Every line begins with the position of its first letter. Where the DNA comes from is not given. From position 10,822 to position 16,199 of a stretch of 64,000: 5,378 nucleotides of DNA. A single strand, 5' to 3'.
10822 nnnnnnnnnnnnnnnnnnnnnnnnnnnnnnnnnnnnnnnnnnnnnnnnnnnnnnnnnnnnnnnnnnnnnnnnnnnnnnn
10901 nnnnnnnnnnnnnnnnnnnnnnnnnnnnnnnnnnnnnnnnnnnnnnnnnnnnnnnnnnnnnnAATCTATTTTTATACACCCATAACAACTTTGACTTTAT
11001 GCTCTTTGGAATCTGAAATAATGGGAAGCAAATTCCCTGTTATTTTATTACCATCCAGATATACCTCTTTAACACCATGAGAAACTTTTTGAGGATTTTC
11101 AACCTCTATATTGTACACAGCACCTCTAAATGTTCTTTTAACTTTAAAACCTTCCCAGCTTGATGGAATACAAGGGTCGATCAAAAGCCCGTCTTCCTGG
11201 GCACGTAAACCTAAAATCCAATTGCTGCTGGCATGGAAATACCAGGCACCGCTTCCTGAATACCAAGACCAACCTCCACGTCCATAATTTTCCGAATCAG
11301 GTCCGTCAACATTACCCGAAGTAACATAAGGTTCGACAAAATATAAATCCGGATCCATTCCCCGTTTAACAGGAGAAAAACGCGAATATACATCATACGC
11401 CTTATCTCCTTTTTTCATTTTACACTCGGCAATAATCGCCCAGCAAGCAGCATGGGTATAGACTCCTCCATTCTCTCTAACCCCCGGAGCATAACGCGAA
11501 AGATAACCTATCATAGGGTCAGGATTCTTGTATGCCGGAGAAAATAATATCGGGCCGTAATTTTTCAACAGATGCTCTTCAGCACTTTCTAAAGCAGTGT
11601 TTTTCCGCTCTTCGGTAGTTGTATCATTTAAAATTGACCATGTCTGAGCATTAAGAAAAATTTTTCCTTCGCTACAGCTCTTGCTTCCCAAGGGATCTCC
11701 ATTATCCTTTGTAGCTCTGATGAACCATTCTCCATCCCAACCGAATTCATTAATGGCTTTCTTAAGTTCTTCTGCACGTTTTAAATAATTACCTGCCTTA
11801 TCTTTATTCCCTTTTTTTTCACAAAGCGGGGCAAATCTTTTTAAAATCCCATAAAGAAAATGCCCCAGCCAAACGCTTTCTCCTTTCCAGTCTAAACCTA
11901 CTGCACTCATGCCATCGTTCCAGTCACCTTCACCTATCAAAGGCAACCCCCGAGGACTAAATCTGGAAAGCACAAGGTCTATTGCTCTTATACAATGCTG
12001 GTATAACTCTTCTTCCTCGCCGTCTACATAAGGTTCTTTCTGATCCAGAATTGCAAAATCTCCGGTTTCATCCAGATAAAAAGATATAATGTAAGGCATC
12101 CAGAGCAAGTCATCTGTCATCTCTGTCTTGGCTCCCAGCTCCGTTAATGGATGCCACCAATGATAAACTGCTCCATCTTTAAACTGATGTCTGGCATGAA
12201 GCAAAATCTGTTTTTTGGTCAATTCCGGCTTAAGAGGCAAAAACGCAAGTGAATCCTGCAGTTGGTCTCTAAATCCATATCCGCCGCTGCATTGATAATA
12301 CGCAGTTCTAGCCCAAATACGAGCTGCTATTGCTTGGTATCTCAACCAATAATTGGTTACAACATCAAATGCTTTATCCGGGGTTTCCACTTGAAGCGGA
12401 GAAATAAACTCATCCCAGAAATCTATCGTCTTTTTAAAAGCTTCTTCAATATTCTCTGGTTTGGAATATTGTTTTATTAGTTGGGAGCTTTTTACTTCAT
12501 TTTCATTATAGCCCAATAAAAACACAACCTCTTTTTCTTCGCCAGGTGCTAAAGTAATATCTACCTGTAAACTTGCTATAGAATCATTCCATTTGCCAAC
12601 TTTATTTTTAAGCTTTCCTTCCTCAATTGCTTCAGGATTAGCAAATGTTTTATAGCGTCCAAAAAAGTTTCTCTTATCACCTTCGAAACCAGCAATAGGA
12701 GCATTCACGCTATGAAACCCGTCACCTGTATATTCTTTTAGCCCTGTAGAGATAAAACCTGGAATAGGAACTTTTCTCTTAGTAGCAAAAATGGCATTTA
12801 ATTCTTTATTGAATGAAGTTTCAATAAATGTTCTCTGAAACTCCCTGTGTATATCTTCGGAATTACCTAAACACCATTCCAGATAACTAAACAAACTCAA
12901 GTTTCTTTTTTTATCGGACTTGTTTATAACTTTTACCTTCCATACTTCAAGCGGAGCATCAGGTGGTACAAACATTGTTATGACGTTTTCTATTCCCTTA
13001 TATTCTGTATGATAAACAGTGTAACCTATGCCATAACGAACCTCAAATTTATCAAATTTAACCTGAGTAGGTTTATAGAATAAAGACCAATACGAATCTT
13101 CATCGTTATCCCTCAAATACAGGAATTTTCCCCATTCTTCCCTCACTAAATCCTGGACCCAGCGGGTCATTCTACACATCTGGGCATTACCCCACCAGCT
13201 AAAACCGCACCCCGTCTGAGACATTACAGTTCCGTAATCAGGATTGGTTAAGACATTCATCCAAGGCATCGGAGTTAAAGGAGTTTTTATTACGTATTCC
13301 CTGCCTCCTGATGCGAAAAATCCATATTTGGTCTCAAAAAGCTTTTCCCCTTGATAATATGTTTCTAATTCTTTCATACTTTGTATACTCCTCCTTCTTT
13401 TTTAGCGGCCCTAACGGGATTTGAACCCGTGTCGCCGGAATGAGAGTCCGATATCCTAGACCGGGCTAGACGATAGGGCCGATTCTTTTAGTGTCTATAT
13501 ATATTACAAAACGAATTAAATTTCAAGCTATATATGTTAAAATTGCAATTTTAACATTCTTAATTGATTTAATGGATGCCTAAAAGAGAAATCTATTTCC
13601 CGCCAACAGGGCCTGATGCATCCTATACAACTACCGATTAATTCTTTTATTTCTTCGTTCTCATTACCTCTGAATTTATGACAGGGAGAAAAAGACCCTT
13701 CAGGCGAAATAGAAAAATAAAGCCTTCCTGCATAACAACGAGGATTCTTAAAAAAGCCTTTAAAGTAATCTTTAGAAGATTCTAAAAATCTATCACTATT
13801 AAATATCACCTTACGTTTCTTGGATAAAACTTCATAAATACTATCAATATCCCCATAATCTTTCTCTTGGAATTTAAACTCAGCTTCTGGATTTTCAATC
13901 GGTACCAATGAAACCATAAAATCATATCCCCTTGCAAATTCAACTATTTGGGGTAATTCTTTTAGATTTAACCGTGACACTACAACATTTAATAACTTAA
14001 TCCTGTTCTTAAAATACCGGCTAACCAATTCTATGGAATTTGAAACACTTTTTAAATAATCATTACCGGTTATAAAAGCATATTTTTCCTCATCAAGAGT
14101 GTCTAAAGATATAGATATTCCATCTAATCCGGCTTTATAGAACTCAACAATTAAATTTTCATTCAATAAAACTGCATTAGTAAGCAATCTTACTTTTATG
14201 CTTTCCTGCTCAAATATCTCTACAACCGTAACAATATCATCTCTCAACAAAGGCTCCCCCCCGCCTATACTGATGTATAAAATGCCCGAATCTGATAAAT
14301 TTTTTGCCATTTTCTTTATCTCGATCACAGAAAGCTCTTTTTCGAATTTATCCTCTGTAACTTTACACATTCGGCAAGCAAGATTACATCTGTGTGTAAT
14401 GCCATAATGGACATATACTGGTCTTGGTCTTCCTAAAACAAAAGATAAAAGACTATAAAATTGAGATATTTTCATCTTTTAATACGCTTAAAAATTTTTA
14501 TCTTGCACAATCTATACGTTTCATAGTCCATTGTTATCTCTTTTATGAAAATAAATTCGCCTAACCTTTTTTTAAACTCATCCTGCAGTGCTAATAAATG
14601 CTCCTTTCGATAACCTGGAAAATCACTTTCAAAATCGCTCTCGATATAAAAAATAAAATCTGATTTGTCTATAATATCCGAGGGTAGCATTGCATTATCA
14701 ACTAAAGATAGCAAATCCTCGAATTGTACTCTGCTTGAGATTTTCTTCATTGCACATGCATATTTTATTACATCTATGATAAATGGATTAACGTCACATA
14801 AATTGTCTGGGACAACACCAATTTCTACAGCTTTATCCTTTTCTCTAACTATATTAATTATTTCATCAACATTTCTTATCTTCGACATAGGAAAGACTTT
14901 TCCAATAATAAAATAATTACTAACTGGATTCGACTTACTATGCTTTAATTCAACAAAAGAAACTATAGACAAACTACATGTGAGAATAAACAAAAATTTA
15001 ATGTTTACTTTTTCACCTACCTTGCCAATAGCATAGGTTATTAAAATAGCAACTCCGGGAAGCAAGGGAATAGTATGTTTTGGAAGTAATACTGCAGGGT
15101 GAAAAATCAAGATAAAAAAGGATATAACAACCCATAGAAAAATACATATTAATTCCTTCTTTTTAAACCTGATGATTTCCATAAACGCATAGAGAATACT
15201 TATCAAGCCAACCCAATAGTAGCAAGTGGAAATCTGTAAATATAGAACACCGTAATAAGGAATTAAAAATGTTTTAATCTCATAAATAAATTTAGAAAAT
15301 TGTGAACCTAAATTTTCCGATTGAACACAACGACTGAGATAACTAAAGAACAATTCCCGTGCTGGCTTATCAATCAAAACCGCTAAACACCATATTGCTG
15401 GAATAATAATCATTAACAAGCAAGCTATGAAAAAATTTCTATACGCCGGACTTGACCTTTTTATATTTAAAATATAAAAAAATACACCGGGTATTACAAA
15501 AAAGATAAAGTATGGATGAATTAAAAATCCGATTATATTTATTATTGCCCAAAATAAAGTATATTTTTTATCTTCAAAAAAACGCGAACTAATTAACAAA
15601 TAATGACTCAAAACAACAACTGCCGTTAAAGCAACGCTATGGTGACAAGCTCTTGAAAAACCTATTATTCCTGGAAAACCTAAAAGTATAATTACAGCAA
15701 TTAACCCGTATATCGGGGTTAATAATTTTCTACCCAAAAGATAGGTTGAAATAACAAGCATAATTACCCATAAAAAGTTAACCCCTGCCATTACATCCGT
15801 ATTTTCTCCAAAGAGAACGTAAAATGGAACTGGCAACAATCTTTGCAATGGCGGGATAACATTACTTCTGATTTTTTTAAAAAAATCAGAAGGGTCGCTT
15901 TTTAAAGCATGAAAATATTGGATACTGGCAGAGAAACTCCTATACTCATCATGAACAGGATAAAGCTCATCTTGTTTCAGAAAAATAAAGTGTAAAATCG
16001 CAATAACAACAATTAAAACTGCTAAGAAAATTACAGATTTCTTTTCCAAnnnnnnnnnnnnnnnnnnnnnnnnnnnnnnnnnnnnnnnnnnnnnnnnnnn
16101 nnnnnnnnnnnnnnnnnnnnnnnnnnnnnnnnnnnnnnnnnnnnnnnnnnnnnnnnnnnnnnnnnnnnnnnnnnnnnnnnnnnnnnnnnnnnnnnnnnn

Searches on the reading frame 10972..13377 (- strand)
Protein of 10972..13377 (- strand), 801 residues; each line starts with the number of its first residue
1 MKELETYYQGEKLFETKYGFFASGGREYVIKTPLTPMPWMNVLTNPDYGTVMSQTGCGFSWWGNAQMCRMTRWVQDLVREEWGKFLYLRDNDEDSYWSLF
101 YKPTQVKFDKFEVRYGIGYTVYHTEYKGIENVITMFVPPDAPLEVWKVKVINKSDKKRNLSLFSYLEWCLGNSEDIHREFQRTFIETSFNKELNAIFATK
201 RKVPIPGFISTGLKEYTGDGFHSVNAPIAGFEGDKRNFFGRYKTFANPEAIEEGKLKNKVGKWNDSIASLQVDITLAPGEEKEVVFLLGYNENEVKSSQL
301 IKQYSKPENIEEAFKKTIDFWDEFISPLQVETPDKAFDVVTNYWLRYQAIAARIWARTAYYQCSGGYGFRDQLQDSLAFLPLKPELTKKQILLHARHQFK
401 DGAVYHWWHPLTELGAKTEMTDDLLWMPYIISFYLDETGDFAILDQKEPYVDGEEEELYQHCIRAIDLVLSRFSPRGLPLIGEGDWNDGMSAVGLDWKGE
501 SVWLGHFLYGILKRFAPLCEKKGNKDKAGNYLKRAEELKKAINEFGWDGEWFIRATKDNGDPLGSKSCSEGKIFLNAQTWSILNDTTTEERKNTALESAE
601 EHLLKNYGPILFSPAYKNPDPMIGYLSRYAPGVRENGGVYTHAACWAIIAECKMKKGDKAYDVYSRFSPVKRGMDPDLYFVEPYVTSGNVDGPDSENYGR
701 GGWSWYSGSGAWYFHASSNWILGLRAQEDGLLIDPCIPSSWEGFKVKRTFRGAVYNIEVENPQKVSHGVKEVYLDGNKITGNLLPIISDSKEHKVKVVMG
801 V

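Call 43: search_protein_families(library=pfam, proteins=[window:10972-13377:-], max_evalue=0.0001)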
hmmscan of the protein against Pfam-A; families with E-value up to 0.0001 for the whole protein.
window:10972-13377:- (801 aa): 3 families
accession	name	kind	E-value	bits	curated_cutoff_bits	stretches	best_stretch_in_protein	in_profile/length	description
PF17167.11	Glyco_hydro_94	-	3.2e-122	408.7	27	1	320-723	1-420/420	Glycosyl hydrolase 94 superfamily, catalytic domain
PF06165.18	GH94_b-supersand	-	1.7e-83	280.4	23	1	36-289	1-251/251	Glycosyl hydrolase 94, supersandwich domain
PF03633.20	Glyco_hydro_65C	-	4.8e-05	23.5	22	0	724-763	1-39/62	Glycosyl hydrolase family 65, C-terminal domain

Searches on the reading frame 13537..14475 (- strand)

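Call 43: search_protein_families(library=pfam, proteins=[window:13537-14475:-], max_evalue=0.0001)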
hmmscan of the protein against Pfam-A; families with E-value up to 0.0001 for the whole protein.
window:13537-14475:- (312 aa): 1 family
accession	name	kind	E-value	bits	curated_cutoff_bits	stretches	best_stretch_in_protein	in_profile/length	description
PF04055.27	Radical_SAM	-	9.7e-25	88.1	29.5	1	26-181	3-166/166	Radical SAM superfamily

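Call 85: search_protein_families(library=ncbifam, proteins=[window:13537-14475:-], max_evalue=0.00001)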
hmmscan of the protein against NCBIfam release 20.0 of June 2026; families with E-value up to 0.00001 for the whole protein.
window:13537-14475:- (312 aa): 57 families (the best 25 are shown)
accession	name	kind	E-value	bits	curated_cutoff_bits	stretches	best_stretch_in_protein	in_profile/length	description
TIGR02668.1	moaA_archaeal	equivalog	2.4e-35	122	325.25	1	22-225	12-218/303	GTP 3',8-cyclase MoaA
NF001199.0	PRK00164.2-1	equivalog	2.7e-35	122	231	1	25-238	17-232/308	GTP 3',8-cyclase MoaA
TIGR02666.1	moaA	equivalog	4e-33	114.8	284.05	1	21-222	11-221/336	GTP 3',8-cyclase MoaA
TIGR02109.1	PQQ_syn_pqqE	equivalog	1.1e-25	90.4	381.35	1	18-267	5-259/358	pyrroloquinoline quinone biosynthesis protein PqqE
TIGR04317.1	W_rSAM_matur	equivalog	6e-21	74.9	380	1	23-191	7-181/349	tungsten cofactor oxidoreductase radical SAM maturase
TIGR03962.1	mycofact_rSAM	equivalog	7.5e-21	74.7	265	1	15-265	7-259/339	mycofactocin radical SAM maturase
NF045702.1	rSAM_GDGT_ether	equivalog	1.1e-19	70.4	450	1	25-183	91-255/486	tetraether lipid synthase Tes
NF050035.1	rSAM_WgK_link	exception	2.6e-19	69.4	650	1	18-157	7-149/367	radical SAM/SPASM peptide maturase WgkB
TIGR04055.1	rSAM_NirJ2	equivalog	3.9e-19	69.3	500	1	23-267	3-256/326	putative heme d1 biosynthesis radical SAM protein NirJ2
NF045646.2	rSAM_Se_TrsS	equivalog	4.4e-19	68.4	490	1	26-183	92-253/441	radical SAM (seleno)protein TrsS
TIGR04347.1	pseudo_SAM_Halo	equivalog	5e-19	68.8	525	1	17-142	36-162/390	TIGR04347 family pseudo-SAM/SPASM protein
TIGR04054.1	rSAM_NirJ1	equivalog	5.1e-19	68.1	650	1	22-180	38-196/387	putative heme d1 biosynthesis radical SAM protein NirJ1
TIGR04051.1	rSAM_NirJ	equivalog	5e-18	65.2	515.45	1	22-182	4-164/354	heme d1 biosynthesis radical SAM protein NirJ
TIGR03961.1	rSAM_PTO1314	hypoth_equivalog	5.2e-18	65.4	306.05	1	16-240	19-232/332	PTO1314 family radical SAM protein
NF038283.1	viperin_w_prok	equivalog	1e-17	64.2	180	1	22-173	4-169/281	viperin family antiviral radical SAM protein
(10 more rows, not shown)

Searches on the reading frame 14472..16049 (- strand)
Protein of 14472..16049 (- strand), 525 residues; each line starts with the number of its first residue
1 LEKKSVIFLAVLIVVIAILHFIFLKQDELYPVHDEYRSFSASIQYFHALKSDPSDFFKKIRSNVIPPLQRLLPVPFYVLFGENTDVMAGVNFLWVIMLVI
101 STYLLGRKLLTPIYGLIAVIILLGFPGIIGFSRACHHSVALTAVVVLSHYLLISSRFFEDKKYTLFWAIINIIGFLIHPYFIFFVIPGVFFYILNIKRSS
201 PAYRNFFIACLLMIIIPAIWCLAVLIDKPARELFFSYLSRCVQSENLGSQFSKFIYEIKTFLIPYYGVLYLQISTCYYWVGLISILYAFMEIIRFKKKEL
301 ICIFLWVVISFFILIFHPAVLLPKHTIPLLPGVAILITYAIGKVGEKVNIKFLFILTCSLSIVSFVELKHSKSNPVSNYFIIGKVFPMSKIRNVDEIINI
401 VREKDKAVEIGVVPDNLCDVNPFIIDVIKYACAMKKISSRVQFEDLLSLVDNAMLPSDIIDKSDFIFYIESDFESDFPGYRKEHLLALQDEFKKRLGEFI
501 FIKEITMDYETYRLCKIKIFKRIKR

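Call 43: search_protein_families(library=pfam, proteins=[window:14472-16049:-], max_evalue=0.0001)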
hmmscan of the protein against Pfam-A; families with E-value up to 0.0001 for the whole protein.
window:14472-16049:- (525 aa): 1 family
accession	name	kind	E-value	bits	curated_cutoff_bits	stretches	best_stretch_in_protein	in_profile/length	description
PF13231.12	PMT_2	-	4.4e-07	30.7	26.1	1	74-219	11-159/160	Dolichyl-phosphate-mannose-protein mannosyltransferase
